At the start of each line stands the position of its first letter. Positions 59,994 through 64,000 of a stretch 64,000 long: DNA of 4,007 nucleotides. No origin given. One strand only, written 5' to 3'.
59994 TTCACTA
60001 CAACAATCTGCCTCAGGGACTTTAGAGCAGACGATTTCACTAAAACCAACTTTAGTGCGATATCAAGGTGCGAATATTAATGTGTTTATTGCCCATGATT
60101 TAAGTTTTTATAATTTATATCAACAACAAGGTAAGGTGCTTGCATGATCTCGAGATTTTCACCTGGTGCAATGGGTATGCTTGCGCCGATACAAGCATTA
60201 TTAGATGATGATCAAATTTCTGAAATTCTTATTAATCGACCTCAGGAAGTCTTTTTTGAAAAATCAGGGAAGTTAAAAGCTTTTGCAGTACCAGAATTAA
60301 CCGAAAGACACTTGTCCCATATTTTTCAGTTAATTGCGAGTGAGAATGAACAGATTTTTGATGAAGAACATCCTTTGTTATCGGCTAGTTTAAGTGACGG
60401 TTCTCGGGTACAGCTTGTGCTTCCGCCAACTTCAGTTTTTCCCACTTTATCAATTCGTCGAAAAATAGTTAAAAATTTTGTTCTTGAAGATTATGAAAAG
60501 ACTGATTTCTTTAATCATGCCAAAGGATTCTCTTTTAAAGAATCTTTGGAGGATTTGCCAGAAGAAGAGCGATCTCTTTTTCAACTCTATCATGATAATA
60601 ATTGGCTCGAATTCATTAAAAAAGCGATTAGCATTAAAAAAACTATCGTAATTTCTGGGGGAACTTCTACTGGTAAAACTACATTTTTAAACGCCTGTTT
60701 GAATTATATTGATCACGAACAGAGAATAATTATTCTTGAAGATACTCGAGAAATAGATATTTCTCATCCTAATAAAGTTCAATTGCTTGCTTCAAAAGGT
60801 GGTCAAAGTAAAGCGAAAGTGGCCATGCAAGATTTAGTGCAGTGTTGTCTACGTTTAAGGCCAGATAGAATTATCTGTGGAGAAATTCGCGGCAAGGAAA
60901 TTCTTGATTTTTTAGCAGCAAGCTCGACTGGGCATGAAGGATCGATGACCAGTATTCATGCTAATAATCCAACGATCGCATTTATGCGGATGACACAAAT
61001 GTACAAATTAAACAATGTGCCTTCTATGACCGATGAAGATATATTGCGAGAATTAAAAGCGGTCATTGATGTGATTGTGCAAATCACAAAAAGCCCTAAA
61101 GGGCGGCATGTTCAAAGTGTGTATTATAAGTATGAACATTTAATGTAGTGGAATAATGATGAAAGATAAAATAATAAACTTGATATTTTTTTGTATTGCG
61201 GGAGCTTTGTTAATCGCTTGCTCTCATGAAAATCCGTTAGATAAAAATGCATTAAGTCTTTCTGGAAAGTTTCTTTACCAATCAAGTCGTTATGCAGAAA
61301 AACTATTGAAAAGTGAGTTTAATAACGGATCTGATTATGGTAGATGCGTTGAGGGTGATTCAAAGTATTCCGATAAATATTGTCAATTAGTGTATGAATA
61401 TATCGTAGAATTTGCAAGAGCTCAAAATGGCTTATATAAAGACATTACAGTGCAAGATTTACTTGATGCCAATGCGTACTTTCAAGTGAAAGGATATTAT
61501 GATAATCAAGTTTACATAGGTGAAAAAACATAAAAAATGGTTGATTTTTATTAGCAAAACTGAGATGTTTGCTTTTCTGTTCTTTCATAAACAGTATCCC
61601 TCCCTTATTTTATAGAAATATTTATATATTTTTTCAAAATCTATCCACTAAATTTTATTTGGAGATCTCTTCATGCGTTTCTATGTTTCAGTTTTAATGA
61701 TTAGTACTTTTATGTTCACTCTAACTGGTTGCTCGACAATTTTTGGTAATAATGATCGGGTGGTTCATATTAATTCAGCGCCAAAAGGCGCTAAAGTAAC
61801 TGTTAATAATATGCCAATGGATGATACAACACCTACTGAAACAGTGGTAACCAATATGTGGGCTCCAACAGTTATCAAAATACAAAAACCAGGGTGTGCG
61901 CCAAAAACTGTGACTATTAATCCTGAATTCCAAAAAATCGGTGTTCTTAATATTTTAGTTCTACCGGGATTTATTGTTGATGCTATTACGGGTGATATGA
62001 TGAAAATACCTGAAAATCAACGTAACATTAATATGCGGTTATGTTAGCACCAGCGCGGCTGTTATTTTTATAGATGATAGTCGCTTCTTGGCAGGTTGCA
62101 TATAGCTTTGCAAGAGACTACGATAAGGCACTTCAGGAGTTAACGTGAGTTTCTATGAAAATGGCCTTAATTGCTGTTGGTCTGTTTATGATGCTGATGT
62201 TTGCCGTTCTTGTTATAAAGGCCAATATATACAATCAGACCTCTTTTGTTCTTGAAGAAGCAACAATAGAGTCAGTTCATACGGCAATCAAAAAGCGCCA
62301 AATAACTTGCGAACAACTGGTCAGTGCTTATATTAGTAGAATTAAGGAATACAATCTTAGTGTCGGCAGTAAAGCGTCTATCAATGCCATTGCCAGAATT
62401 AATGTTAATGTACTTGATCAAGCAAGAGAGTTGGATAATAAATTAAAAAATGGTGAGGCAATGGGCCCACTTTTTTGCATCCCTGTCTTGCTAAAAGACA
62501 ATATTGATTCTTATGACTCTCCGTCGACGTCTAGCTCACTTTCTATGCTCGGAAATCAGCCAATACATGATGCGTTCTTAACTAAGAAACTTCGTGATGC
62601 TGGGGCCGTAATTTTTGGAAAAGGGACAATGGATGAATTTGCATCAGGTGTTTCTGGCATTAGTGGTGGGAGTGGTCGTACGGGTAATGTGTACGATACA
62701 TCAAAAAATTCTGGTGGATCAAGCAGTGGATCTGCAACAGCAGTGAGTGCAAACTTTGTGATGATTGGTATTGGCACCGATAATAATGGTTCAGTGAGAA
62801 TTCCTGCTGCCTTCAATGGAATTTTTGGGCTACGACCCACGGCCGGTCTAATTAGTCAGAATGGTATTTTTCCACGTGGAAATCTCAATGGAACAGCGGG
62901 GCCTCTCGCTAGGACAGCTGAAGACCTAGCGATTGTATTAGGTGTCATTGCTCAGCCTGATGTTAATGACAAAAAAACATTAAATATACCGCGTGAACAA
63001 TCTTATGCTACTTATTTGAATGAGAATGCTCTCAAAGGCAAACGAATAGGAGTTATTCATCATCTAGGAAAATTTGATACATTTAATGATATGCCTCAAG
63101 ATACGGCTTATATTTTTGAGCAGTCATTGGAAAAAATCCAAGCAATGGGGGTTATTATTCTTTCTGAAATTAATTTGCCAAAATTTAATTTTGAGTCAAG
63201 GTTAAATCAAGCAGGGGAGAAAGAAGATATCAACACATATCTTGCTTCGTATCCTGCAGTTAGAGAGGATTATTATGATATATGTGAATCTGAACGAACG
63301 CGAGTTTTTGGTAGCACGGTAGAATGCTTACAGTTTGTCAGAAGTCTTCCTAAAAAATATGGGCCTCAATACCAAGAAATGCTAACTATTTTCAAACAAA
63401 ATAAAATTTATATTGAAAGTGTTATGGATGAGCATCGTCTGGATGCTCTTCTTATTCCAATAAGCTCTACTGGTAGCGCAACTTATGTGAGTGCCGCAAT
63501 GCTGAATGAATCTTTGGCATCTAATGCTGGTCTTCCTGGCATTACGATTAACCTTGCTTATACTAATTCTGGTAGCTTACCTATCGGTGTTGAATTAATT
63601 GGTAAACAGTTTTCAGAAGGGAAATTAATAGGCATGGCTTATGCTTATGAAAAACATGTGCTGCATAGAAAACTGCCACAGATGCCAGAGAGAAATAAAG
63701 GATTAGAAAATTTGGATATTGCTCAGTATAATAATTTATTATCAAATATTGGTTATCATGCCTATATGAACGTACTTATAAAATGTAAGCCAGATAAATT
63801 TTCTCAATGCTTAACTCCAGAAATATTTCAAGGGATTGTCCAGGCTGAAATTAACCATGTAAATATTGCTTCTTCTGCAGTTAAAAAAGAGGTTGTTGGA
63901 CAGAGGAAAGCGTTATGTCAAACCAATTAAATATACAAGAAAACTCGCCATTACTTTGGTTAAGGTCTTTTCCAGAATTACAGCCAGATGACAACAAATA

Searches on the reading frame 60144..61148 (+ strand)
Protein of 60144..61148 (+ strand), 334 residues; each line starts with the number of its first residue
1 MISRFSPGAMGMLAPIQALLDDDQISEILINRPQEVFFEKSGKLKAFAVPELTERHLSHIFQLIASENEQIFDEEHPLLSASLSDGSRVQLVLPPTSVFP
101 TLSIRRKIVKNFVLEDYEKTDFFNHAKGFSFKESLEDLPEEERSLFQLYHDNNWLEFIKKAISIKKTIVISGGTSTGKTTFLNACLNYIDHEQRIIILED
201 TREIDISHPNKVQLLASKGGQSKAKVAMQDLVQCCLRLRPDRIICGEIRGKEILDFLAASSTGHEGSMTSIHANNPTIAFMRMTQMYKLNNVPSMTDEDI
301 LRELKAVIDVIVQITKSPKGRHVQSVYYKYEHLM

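Call 49: search_protein_families(library=ncbifam, proteins=[window:60144-61148:+], max_evalue=0.00001)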
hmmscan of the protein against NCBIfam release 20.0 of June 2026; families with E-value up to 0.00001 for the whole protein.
window:60144-61148:+ (334 aa): 17 families
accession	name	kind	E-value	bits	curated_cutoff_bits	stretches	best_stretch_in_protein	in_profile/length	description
TIGR02788.1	VirB11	equivalog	1.8e-104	349.1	249.95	1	20-328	2-308/308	P-type DNA transfer ATPase VirB11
NF010475.0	PRK13900.1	equivalog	1.4e-91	307.1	389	1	12-330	11-326/333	type IV secretion system ATPase VirB11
TIGR02782.1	TrbB_P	equivalog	5.3e-60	203.3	304.55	2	156-326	127-290/303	P-type conjugative transfer ATPase TrbB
TIGR03819.1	heli_sec_ATPase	hypoth_equivalog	4.8e-56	190.4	373.15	2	155-326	168-338/340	TadA family conjugal transfer-associated ATPase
NF010425.0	PRK13851.1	equivalog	7.5e-52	176.3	461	1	12-326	10-324/344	type IV secretion system protein VirB11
NF010469.0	PRK13894.1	subfamily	4.4e-47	161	508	2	156-326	140-304/320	conjugal transfer ATPase TrbB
NF010407.0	PRK13833.1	subfamily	1.2e-43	149.8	499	2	156-326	135-297/323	conjugal transfer protein TrbB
NF058587.1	archaellum_moto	equivalog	8.6e-31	107.3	550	1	162-284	272-394/527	archaellum flagellar ATPase motor FlaI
NF053672.1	bindosome_BasE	exception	7.8e-17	61.2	1000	1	166-286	271-391/512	bindosome assembly system ATPase subunit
NF041000.1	ATPase_ComGA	equivalog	1.3e-16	60.4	300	1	149-286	111-245/267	competence type IV pilus ATPase ComGA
TIGR01420.1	pilT_fam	subfamily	2.4e-15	56.6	319.1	1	167-316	124-271/343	PilT/PilU family type 4a pilus ATPase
NF007755.0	PRK10436.1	equivalog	5.1e-12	45.2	617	1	151-286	204-335/465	type II secretion system protein GspE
TIGR02533.1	type_II_gspE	equivalog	1.2e-11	44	630.25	1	144-286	221-359/486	type II secretion system ATPase GspE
TIGR02538.1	type_IV_pilB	equivalog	1.1e-10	40.8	675.65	1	156-286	306-432/564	type IV-A pilus assembly ATPase PilB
TIGR02525.1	plasmid_TraJ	equivalog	4.4e-08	32.5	368.3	1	169-308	153-293/372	plasmid transfer ATPase TraJ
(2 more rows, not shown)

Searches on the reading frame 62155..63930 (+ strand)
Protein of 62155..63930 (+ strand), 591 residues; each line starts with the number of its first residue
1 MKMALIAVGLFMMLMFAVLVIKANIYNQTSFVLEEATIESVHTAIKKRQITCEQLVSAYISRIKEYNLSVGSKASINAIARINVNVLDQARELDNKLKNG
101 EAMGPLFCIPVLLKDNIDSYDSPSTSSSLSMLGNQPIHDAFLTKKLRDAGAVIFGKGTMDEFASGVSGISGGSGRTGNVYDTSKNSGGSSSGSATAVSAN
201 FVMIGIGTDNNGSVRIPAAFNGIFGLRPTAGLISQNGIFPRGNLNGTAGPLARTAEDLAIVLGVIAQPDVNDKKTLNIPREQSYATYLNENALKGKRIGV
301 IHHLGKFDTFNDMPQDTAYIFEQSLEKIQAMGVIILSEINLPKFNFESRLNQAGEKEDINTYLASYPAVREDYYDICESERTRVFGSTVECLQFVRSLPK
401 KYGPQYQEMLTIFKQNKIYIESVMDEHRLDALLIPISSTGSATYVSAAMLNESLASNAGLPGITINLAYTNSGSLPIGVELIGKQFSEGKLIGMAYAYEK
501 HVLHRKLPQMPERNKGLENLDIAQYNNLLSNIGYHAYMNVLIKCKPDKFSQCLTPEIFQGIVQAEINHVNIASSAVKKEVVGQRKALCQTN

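Call 84: find_encoding_contigs(protein=window:62155-63930:+, flank=10000, max_places=5)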
Protein window:62155-63930:+ (591 aa): 1 contig read that carries it; 1 place shown.
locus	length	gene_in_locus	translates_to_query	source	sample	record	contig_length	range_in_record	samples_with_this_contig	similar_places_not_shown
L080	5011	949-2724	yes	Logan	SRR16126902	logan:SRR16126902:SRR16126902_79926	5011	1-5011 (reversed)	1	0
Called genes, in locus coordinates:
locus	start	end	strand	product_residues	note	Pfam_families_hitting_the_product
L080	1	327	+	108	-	?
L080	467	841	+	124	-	-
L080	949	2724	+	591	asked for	PF01425:Amidase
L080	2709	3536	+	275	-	PF01256:Carb_kinase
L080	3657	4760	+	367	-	PF03222:Trp_Tyr_perm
